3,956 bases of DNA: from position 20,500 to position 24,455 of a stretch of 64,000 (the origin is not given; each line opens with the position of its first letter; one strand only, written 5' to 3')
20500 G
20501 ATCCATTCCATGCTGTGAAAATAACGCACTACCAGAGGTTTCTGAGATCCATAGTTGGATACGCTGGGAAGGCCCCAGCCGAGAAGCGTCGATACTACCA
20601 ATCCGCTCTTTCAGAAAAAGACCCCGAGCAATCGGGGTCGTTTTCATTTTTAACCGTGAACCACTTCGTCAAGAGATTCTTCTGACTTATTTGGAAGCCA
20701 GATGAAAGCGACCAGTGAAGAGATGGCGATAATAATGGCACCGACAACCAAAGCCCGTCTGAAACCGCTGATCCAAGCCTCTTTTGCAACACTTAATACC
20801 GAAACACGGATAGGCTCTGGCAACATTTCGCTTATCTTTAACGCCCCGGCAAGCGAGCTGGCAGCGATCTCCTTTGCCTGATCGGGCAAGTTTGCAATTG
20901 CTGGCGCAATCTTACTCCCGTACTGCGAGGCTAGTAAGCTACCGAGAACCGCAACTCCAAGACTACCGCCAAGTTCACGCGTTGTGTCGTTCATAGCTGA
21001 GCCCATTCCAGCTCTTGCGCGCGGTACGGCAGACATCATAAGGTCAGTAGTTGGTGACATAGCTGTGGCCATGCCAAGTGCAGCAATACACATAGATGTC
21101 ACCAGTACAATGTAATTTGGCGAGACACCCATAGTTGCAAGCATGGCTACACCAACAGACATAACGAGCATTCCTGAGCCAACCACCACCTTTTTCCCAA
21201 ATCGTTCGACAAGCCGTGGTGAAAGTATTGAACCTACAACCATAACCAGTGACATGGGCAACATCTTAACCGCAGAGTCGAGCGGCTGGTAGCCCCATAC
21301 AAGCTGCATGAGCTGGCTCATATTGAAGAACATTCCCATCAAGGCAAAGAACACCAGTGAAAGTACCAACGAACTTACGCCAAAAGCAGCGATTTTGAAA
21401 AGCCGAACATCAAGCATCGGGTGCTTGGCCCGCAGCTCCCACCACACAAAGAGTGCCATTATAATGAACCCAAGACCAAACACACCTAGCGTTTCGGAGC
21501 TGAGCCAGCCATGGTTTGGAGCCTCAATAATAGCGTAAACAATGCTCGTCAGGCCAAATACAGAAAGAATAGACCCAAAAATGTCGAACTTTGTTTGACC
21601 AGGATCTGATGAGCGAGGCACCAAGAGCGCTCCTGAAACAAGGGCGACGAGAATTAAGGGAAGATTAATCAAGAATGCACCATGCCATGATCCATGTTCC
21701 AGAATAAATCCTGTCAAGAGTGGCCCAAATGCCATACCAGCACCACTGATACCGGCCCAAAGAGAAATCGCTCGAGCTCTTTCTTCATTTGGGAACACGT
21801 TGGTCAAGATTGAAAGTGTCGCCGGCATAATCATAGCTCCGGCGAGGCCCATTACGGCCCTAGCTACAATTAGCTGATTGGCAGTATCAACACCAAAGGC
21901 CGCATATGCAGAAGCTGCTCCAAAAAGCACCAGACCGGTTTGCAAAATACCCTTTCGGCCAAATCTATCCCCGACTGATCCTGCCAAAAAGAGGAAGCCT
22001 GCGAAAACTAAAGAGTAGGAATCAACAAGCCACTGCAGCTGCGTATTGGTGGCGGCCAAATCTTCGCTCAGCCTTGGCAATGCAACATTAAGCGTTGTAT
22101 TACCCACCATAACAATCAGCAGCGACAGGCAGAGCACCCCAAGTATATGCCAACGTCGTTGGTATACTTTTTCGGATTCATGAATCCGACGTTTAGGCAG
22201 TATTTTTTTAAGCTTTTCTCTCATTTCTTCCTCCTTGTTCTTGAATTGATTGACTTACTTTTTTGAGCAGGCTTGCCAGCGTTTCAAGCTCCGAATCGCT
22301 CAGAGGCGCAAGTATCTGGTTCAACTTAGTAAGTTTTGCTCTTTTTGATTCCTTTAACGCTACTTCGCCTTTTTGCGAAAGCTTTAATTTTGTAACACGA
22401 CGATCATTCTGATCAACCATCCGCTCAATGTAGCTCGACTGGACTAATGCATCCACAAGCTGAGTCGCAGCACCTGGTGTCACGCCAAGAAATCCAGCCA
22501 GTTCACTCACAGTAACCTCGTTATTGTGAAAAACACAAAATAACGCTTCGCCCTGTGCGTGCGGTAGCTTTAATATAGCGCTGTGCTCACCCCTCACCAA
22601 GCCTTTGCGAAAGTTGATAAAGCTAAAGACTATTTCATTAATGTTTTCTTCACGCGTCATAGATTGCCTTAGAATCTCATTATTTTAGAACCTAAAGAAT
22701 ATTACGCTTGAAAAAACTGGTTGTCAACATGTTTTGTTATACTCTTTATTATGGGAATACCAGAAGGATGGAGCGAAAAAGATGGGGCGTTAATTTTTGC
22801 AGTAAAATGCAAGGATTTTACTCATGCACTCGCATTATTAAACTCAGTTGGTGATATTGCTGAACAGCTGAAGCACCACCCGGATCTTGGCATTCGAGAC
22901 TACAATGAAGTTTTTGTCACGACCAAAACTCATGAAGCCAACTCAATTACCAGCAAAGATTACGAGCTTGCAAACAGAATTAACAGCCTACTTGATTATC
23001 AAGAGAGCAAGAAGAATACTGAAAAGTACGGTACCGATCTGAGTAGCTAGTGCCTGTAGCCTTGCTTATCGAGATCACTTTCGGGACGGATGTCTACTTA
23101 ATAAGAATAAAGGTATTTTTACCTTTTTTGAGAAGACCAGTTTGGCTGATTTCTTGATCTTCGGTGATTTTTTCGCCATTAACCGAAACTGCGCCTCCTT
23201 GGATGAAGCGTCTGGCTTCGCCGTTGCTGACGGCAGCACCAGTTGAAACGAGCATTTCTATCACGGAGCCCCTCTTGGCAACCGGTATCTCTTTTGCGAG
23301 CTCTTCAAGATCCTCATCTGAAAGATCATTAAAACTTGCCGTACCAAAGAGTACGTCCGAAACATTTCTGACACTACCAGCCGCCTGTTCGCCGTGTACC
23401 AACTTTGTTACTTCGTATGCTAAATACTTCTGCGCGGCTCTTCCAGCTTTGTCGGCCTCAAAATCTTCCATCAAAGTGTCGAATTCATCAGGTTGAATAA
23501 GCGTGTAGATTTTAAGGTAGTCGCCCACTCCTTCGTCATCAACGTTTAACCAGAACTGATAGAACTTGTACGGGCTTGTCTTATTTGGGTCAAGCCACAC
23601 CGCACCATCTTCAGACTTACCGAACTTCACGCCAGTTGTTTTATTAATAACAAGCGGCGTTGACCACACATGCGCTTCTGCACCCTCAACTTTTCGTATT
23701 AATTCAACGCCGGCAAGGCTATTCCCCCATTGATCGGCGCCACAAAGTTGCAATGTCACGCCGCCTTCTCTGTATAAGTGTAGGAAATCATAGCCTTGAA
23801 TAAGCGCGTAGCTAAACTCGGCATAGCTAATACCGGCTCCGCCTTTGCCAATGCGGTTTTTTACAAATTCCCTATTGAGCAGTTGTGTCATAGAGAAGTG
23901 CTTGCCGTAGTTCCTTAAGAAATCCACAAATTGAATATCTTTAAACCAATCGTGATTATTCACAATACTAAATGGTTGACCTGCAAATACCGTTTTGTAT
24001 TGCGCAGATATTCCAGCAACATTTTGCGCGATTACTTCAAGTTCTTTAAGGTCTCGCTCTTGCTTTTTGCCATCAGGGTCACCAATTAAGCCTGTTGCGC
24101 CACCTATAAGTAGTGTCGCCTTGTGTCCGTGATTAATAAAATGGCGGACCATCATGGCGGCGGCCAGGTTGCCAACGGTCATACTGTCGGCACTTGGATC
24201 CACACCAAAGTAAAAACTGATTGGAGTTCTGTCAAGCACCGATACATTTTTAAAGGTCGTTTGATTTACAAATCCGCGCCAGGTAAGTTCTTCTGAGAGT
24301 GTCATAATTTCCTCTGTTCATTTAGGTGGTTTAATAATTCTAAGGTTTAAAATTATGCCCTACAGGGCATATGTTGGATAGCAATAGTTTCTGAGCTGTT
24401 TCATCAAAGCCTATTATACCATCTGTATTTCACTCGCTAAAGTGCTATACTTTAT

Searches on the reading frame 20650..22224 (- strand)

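Call 16: search_protein_families(library=pfam, max_evalue=0.00001, proteins=[window:20650-22224:-])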
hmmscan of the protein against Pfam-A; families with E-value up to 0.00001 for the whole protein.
window:20650-22224:- (524 aa): 1 family
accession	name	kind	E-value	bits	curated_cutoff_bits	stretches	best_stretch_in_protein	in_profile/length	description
PF07690.21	MFS_1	-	2.3e-53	181.8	33.4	1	31-423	1-346/347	Major Facilitator Superfamily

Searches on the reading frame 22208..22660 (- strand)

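Call 16: search_protein_families(library=pfam, max_evalue=0.00001, proteins=[window:22208-22660:-])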
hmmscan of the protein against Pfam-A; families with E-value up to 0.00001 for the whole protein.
window:22208-22660:- (150 aa): 2 families
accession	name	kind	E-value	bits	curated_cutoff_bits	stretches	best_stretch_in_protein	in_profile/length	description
PF01047.28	MarR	-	9.2e-13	48.3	24.6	1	33-89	2-58/59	MarR family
PF12802.13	MarR_2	-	3.3e-07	30.8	27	1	44-88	15-60/61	MarR family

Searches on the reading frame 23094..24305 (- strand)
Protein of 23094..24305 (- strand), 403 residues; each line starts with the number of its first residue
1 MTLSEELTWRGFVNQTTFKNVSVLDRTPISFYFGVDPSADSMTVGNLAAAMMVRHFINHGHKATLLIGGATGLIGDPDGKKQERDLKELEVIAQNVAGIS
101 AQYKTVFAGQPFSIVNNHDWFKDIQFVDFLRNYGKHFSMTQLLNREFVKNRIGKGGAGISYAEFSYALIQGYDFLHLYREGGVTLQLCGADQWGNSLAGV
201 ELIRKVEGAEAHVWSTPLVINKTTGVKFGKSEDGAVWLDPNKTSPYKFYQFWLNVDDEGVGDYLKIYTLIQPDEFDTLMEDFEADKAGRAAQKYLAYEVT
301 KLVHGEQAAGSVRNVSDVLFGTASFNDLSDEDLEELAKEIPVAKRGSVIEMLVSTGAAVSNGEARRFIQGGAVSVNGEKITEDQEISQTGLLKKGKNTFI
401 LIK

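Call 16: search_protein_families(library=pfam, max_evalue=0.00001, proteins=[window:23094-24305:-])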
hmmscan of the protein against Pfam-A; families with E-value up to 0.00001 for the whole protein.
window:23094-24305:- (403 aa): 2 families
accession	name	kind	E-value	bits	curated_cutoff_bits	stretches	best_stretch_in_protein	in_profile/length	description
PF00579.31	tRNA-synt_1b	-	1.3e-68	231.9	21.1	1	26-320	3-291/292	tRNA synthetases class I (W and Y)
PF22421.1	SYY_C-terminal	-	1.4e-09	38.1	27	1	333-388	2-61/83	Tyrosine--tRNA ligase SYY-like C-terminal domain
